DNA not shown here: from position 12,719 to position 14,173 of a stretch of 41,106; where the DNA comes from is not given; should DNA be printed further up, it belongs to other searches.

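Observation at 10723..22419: Structural-module-only phage-like operon (portal to tail) lacking terminase, integrase, protease, replication and lysis enzymes, wedged between cellular genes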

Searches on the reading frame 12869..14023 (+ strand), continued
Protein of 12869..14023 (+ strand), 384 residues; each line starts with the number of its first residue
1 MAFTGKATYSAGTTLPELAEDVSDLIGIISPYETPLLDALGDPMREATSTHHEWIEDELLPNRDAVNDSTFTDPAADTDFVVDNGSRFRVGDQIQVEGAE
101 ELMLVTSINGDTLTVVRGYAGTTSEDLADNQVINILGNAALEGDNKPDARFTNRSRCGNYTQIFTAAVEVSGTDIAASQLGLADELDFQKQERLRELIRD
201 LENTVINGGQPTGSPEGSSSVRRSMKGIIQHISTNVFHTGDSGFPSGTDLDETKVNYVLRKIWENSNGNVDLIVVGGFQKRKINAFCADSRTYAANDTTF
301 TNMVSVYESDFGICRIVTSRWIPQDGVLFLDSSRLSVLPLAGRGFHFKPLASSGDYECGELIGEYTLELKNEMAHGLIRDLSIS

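Call 17: find_related_loci(query=A1, collection=genome_contigs, flank=10000)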
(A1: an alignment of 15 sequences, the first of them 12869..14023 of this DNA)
Query A1 (384 aa) in genome_contigs; peptide patterns used: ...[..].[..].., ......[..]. (x = any residue, [..] = any of these).
599 stretches matched a pattern (row limit reached: there are more); 578 encode a relative of the query (tblastn E <= 1e-3); the best 80 are kept; 80 distinct loci.
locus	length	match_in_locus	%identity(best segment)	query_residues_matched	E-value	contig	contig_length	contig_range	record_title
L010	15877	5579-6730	95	1-384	0e+0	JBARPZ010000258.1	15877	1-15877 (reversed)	MAG: Sedimentisphaerales bacterium isolate MFD13424_ilm_asm_bin26 k127_217616, whole genome shotgun sequence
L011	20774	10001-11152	91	1-384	0e+0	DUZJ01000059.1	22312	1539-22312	MAG TPA_asm: Planctomycetota bacterium isolate MAG_11118_pl_115 Ga0114922_10001501, whole genome shotgun sequence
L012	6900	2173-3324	92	1-384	0e+0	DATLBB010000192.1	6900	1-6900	MAG TPA_asm: Sedimentisphaerales bacterium isolate SMAG_U14287 k141_3945570, whole genome shotgun sequence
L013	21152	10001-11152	91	1-384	0e+0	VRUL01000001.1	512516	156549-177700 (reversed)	MAG: Planctomycetota bacterium isolate MohnsGC08_bin191 NODE_1_length_512516_cov_46.995404, whole genome shotgun sequenc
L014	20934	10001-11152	88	1-384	0e+0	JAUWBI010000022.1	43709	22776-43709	MAG: Phycisphaerae bacterium isolate CSMAG_1316 CSMAG_1316_k141_736652_length_43709_cov_20.0000, whole genome shotgun se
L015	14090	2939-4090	88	1-384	0e+0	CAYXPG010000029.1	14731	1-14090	MAG TPA_asm: uncultured Pirellulales bacterium isolate SRP068000_co3_9 genome assembly, contig: NODE_4600_length_14731_c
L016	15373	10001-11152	87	1-384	0e+0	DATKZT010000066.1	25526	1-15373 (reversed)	MAG TPA_asm: Sedimentisphaerales bacterium isolate SMAG_U14252 k141_1512271, whole genome shotgun sequence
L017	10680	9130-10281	87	1-384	0e+0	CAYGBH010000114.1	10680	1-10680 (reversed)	MAG TPA_asm: uncultured Pirellulales bacterium isolate ERP108616_co2_77 genome assembly, contig: NODE_11466_length_10680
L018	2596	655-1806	87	1-384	0e+0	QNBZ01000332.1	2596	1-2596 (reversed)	MAG: Planctomycetota bacterium isolate B140_G9 B140_Guay9_scaffold_105786, whole genome shotgun sequence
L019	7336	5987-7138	86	1-384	0e+0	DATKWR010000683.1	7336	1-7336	MAG TPA_asm: Sedimentisphaerales bacterium isolate SMAG_U14168 k141_2250843, whole genome shotgun sequence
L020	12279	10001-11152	87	1-384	0e+0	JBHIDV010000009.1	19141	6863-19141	MAG: Sedimentisphaerales bacterium isolate b3.sp3_bin.2 NODE_788_length_19141_cov_6.411873, whole genome shotgun sequenc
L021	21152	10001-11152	86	1-384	0e+0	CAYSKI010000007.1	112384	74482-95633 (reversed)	MAG TPA_asm: uncultured Pirellulales bacterium isolate binchicken_co89_445 genome assembly, contig: NODE_117_length_1123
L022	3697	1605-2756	86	1-384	0e+0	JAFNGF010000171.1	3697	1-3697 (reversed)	MAG: Planctomycetota bacterium isolate bin_34 PROKKA_contig000171, whole genome shotgun sequence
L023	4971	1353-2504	86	1-384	0e+0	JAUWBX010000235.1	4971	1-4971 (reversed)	MAG: Phycisphaerae bacterium isolate CSMAG_2123 CSMAG_2123_k141_514305_length_4971_cov_7.0000, whole genome shotgun sequ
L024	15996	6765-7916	85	1-384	0e+0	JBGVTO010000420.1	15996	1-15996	MAG: Phycisphaerae bacterium isolate S_218_B3 k127_112523, whole genome shotgun sequence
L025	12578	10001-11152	86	1-384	0e+0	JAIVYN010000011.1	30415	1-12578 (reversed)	MAG: Candidatus Aegiribacteria sp. isolate SFP3_RS_05_5 NODE_105_length_30415_cov_7.280012, whole genome shotgun sequenc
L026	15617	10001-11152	86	1-384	0e+0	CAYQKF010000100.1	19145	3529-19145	MAG TPA_asm: uncultured Pirellulales bacterium isolate SRP068000_co2_145 genome assembly, contig: NODE_2209_length_19145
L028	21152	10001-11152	85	1-384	0e+0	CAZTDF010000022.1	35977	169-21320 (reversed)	MAG TPA_asm: uncultured Pirellulales bacterium isolate SRP214966_co5_256 genome assembly, contig: NODE_693_length_35977_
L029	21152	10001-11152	86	1-384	0e+0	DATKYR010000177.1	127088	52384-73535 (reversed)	MAG TPA_asm: Sedimentisphaerales bacterium isolate SMAG_U14224 k141_1497178, whole genome shotgun sequence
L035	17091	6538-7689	85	1-384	0e+0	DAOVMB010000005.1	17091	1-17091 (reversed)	MAG TPA_asm: Sedimentisphaerales bacterium isolate CSMAG_1460 CSMAG_1460_k141_676271_length_17091_cov_23.0000, whole gen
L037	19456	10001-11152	85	1-384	0e+0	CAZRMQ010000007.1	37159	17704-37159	MAG TPA_asm: uncultured Pirellulales bacterium isolate binchicken_co34_439 genome assembly, contig: NODE_1546_length_371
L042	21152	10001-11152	85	1-384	0e+0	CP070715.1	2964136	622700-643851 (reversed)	MAG: Planctomycetota bacterium isolate bin49 chromosome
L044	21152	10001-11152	84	1-384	0e+0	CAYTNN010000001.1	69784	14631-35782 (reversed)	MAG TPA_asm: uncultured Pirellulales bacterium isolate SRP178699_co2_413 genome assembly, contig: NODE_85_length_69784_c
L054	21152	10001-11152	84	1-384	0e+0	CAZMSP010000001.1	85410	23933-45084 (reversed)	MAG TPA_asm: uncultured Pirellulales bacterium isolate binchicken_co34_222 genome assembly, contig: NODE_268_length_8541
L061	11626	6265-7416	84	1-384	0e+0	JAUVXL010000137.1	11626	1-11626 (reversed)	MAG: Sedimentisphaerales bacterium isolate CSMAG_1215 CSMAG_1215_k141_1794428_length_11626_cov_20.0000, whole genome sho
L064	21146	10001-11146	84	1-382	0e+0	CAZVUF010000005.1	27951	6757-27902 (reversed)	MAG TPA_asm: uncultured Pirellulales bacterium isolate SRP214966_co4_210 genome assembly, contig: NODE_1223_length_27951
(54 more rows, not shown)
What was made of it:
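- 12869..14023 (+): ORF3, major capsid protein of SU10/DUF5309 type. 79-95% identity in the 80 best species loci (call 17).
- The best 80 loci are 79-95% identical, each from a different assembly (call 17). Each of the 80 best loci comes from a different assembly (call 17).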

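Call 24: find_related_loci(query=A1, collection=viral_contigs, flank=10000)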
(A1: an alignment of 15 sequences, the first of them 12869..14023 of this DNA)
Query A1 (384 aa) in viral_contigs; peptide patterns used: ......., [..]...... (x = any residue, [..] = any of these).
33 stretches matched a pattern; 4 encode a relative of the query (tblastn E <= 1e-3); 4 distinct loci.
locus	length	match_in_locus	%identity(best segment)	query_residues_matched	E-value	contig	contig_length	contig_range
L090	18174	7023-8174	63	1-382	5e-169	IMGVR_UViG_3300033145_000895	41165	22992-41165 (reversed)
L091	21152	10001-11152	86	1-384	0e+0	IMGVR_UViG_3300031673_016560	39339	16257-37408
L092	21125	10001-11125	33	1-376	2e-51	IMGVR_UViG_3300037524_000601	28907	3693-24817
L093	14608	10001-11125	33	1-376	2e-51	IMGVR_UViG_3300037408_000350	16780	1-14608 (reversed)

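Call 26: search_protein_families(library=pfam, proteins=[L092:4894-6177:+, L092:6187-7791:+, L092:7795-8697:+, L090:3032-3880:+, L090:3844-4902:+, L090:5517-6497:+, L090:9142-10242:+, L090:11720-13117:+, L090:15026-16339:+, L090:16717-18057:+], max_evalue=0.01)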
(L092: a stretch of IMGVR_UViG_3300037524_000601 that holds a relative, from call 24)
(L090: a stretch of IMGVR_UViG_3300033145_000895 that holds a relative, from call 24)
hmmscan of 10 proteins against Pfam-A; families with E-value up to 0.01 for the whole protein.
L092:4894-6177:+ (427 aa): 1 family
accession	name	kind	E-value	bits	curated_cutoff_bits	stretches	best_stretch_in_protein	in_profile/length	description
PF03237.21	Terminase_6N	-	2.8e-06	27.6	22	1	28-224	3-208/215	Terminase large subunit, T4likevirus-type, N-terminal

L092:6187-7791:+ (534 aa): 2 families
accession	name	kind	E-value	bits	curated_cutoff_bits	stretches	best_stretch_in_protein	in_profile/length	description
PF05133.19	SPP1_portal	-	0.00078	18.9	25.5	1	50-249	31-191/416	Phage portal protein, SPP1 Gp6-like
PF13264.11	DUF4055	-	0.0021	18.6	25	1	275-393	11-127/140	Domain of unknown function (DUF4055)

L092:7795-8697:+ (300 aa): 1 family
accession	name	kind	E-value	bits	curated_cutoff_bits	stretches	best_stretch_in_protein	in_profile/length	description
PF04233.19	Phage_Mu_F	-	0.00012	23.2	29.6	1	141-251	2-109/112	Phage Mu protein F like protein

L090:3032-3880:+ (282 aa): 0 families

L090:3844-4902:+ (352 aa): 1 family
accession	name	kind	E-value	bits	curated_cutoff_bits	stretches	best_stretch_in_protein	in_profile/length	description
PF03837.19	RecT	-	1.8e-18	67.2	24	1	71-223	17-180/198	RecT family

L090:5517-6497:+ (326 aa): 1 family
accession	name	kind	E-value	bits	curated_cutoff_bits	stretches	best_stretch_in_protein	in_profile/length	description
PF12705.13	PDDEXK_1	-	2.7e-17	64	22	1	17-245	5-247/247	PD-(D/E)XK nuclease superfamily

L090:9142-10242:+ (366 aa): 1 family
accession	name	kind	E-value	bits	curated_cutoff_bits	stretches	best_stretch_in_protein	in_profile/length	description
PF00145.23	DNA_methylase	-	1.6e-30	107.1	22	1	9-173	1-162/324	C-5 cytosine-specific DNA methylase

L090:11720-13117:+ (465 aa): 1 family
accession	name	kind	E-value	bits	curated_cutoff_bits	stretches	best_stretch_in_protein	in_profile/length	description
PF07120.17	DUF1376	-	8.6e-08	32.9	30.1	1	14-100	3-84/86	Protein of unknown function (DUF1376)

L090:15026-16339:+ (437 aa): 0 families

L090:16717-18057:+ (446 aa): 1 family
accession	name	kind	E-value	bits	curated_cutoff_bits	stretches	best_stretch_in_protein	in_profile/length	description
PF03237.21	Terminase_6N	-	4.6e-08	33.4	22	1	41-178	10-149/215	Terminase large subunit, T4likevirus-type, N-terminal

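Call 31: search_protein_families(library=pfam, proteins=[L017:3208-3624:-, L017:2514-3161:-, L017:1723-2511:-, L017:982-1719:-, L017:450-944:-, L026:713-1417:-, L024:1580-2386:+, L028:4562-4930:+, L005:19436-20335:+, L029:16-1017:+], max_evalue=0.05)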
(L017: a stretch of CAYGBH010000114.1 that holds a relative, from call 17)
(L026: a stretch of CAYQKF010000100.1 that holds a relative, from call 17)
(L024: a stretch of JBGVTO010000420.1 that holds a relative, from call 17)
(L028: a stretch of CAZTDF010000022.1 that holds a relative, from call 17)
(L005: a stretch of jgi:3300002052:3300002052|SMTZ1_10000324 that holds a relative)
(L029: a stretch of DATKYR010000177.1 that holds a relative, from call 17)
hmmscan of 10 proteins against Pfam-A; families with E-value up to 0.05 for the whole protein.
L017:3208-3624:- (138 aa): 14 families
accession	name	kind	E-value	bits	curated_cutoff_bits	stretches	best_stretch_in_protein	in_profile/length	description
PF18024.7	HTH_50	-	1.5e-06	28.2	27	1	31-71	6-46/50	Helix-turn-helix domain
PF08281.18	Sigma70_r4_2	-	5.1e-05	23.3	25.7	1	25-71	3-49/54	Sigma-70, region 4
PF04297.20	UPF0122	-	7.1e-05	23.4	22.7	0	91-135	18-62/101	Putative helix-turn-helix protein, YlxM / p13 like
PF13936.12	HTH_38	-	7.4e-05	22.9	27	1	45-71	17-43/44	Helix-turn-helix domain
PF05043.19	Mga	-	0.0002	22.3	21.1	1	40-99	22-80/87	Mga helix-turn-helix domain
PF13404.12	HTH_AsnC-type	-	0.00028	21.1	27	1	50-72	19-41/42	AsnC-type helix-turn-helix domain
PF06530.18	Phage_antitermQ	-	0.00038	20.8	26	0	28-71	58-101/118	Phage antitermination protein Q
PF13730.12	HTH_36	-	0.0031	17.7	25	1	46-74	20-51/55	Helix-turn-helix domain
PF13556.12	HTH_30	-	0.0037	17.5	27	1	43-76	7-40/59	PucR C-terminal helix-turn-helix domain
PF04545.22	Sigma70_r4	-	0.0039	17.1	24.1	0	30-71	2-43/50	Sigma-70, region 4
PF13613.12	HTH_Tnp_4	-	0.0044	17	27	1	36-76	6-47/53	Helix-turn-helix of DDE superfamily endonuclease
PF13542.12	HTH_Tnp_ISL3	-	0.0063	16.4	27.4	1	45-71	24-49/51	Helix-turn-helix domain of transposase family ISL3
PF13518.12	HTH_28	-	0.0065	17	25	0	43-71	8-35/52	Helix-turn-helix domain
PF14493.12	HTH_40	-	0.05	14.3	27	0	98-117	4-23/89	Helix-turn-helix domain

L017:2514-3161:- (215 aa): 11 families
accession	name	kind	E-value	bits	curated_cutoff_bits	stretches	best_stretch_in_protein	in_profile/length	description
PF00005.33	ABC_tran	-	3.9e-11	44.1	25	2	41-74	2-35/137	ABC transporter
PF13191.12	AAA_16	-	7.6e-06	27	32.6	1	46-106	20-83/167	AAA ATPase domain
PF13401.12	AAA_22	-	2.8e-05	24.9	27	1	51-123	6-65/130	AAA domain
PF03215.21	Rad17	-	0.00069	20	23.8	1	45-158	40-147/186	Rad17 P-loop domain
PF25199.1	nSTAND_NTPase5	-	0.022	15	34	0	46-69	37-60/145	Novel STAND NTPase 5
PF13481.12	AAA_25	-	0.029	14.4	27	0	37-70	20-53/195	AAA domain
PF02463.25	SMC_N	-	0.033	14.1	40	0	124-182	135-195/220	RecF/RecN/SMC N terminal domain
PF02492.25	cobW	-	0.034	14.2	20.7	1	52-75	2-23/180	CobW/HypB/UreG, nucleotide-binding domain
PF13173.12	AAA_14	-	0.037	14.5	27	0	51-90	3-40/129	AAA domain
PF05970.20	PIF1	-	0.037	14.1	25.9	0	48-80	20-52/223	PIF1-like helicase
PF13555.12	AAA_29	-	0.043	14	27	0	44-67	16-39/61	P-loop containing region of AAA domain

L017:1723-2511:- (262 aa): 4 families
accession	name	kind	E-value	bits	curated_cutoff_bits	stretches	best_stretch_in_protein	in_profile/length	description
PF14542.12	Acetyltransf_CG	-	0.02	15.5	30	1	95-125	23-53/80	GCN5-related N-acetyl-transferase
PF08445.16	FR47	-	0.021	15.2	22.1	1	93-140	18-65/86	FR47-like protein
PF13508.13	Acetyltransf_7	-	0.039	14.8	27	0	96-121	29-53/84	Acetyltransferase (GNAT) domain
PF13673.13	Acetyltransf_10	-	0.049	14.1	23.6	0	94-152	49-111/128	Acetyltransferase (GNAT) domain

L017:982-1719:- (245 aa): 1 family
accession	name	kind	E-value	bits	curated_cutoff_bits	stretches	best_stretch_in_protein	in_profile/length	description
PF02195.25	ParB_N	-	1.1e-07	32.3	26.3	1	80-114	51-85/95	ParB N-terminal domain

L017:450-944:- (164 aa): 2 families
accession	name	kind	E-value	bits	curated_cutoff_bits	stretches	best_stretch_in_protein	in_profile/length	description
PF13022.12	HTH_Tnp_1_2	-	0.015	15.8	27.9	1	14-73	1-62/122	Helix-turn-helix of insertion element transposase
PF22930.1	PDXDC1-like_cen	-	0.023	15.3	25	1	53-101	50-98/117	PDXDC1-like central domain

L026:713-1417:- (234 aa): 1 family
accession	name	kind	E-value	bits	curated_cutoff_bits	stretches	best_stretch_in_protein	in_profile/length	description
PF07120.17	DUF1376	-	3.2e-05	24.7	30.1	1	5-90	2-85/86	Protein of unknown function (DUF1376)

L024:1580-2386:+ (268 aa): 2 families
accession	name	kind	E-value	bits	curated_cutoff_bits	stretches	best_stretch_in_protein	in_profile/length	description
PF00881.29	Nitroreductase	-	4.4e-33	115.3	23.5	1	78-263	1-165/167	Nitroreductase family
PF14512.11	TM1586_NiRdase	-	0.00012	22.2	27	0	215-266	83-132/215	Putative TM nitroreductase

L028:4562-4930:+ (122 aa): 1 family
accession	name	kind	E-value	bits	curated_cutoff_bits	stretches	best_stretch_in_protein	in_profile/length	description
PF13811.11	DUF4186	-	2.5e-52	176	25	1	5-112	1-108/109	Domain of unknown function (DUF4186)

L005:19436-20335:+ (299 aa): 0 families

L029:16-1017:+ (333 aa): 2 families
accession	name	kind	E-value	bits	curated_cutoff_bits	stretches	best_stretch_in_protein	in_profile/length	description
PF13545.12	HTH_Crp_2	-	0.003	17.9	27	1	149-184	33-68/70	Crp-like helix-turn-helix domain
PF01475.25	FUR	-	0.015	15.9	23.1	1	128-170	18-61/121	Ferric uptake regulator family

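Call 33: search_protein_families(library=pfam, proteins=[L037:466-2013:-, L064:438-2060:-, L054:195-1073:+, L020:218-1765:-, L025:1724-3130:-, L064:3125-3832:-, L021:2433-3074:-], max_evalue=0.05)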
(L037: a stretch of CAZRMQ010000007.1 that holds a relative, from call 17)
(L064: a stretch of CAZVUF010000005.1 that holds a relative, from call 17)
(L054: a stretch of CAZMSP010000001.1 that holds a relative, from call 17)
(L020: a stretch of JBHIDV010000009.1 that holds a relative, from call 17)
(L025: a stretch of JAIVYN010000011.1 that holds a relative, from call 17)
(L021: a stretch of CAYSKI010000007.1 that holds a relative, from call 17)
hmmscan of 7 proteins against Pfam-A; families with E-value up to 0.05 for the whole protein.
L037:466-2013:- (515 aa): 2 families
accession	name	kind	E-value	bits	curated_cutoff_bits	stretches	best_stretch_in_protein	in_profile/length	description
PF17289.8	Terminase_6C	-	4e-05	24.1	22.6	1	346-502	3-153/155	Terminase RNaseH-like domain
PF03237.21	Terminase_6N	-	0.03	14.4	22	1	107-215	6-121/215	Terminase large subunit, T4likevirus-type, N-terminal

L064:438-2060:- (540 aa): 1 family
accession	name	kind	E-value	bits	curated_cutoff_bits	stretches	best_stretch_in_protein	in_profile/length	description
PF17289.8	Terminase_6C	-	1e-06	29.2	22.6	1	371-527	3-153/155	Terminase RNaseH-like domain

L054:195-1073:+ (292 aa): 1 family
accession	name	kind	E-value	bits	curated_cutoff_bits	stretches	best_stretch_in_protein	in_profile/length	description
PF17289.8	Terminase_6C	-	9.9e-07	29.3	22.6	1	122-279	3-153/155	Terminase RNaseH-like domain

L020:218-1765:- (515 aa): 1 family
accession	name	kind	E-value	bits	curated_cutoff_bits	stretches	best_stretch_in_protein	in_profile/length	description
PF16586.11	DUF5060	-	1.6e-13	51.1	27.2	1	52-117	4-69/70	Domain of unknown function (DUF5060)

L025:1724-3130:- (468 aa): 0 families

L064:3125-3832:- (235 aa): 1 family
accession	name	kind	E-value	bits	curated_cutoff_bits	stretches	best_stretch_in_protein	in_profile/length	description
PF13730.12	HTH_36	-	1.2e-05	25.5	25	1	42-85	3-48/55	Helix-turn-helix domain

L021:2433-3074:- (213 aa): 2 families
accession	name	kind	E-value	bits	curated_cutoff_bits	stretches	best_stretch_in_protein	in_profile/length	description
PF13392.12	HNH_3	-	2e-08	34.2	24.8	1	66-96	15-45/46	HNH endonuclease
PF00847.26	AP2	-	1.5e-06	28.8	33.3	1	107-156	1-53/54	AP2 domain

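Call 35: find_homologous_proteins(query=L037:466-2013:-)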
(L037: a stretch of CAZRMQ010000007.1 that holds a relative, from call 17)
Query L037:466-2013:- (515 aa): 1860 proteins with E <= 0.001 among 8000 candidates; the best 120 are listed.
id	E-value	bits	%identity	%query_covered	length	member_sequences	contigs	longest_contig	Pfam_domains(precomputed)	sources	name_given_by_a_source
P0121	0.0e+0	1046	90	98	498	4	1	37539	PF17289.9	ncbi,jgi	-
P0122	1.1e-297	1006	83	98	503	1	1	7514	PF17289.9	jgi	jgi:hypothetical protein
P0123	1.2e-291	986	81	98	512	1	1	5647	PF17289.9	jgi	jgi:hypothetical protein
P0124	1.3e-290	983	81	98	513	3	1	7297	PF17289.9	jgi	jgi:hypothetical protein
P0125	6.8e-282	954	78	98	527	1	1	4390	PF17289.9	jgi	jgi:hypothetical protein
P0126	7.1e-282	954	77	99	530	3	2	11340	PF17289.9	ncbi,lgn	-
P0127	9.7e-282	953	79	98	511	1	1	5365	PF17289.9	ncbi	-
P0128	4.9e-280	948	80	98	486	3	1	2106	PF17289.9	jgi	jgi:hypothetical protein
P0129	1.4e-279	946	81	98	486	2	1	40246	PF17289.9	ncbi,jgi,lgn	-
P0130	8.4e-277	937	78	97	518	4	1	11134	PF17289.9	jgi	-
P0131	1.4e-275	933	79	98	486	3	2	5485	PF17289.9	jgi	jgi:hypothetical protein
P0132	2.1e-275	933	78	98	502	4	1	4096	PF17289.9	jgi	jgi:hypothetical protein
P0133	3.5e-274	929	79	98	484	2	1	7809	PF17289.9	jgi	jgi:hypothetical protein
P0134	9.1e-274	927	78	97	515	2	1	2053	-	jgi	-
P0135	1.8e-273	926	76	99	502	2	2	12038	-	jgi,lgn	jgi:hypothetical protein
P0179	3.2e-261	886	75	98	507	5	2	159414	PF17289.9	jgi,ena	-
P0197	7.6e-259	878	74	98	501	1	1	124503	-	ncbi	-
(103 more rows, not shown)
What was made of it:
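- The TerL family has 1860 hits; the top 120 are 69-90% identical (call 35).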
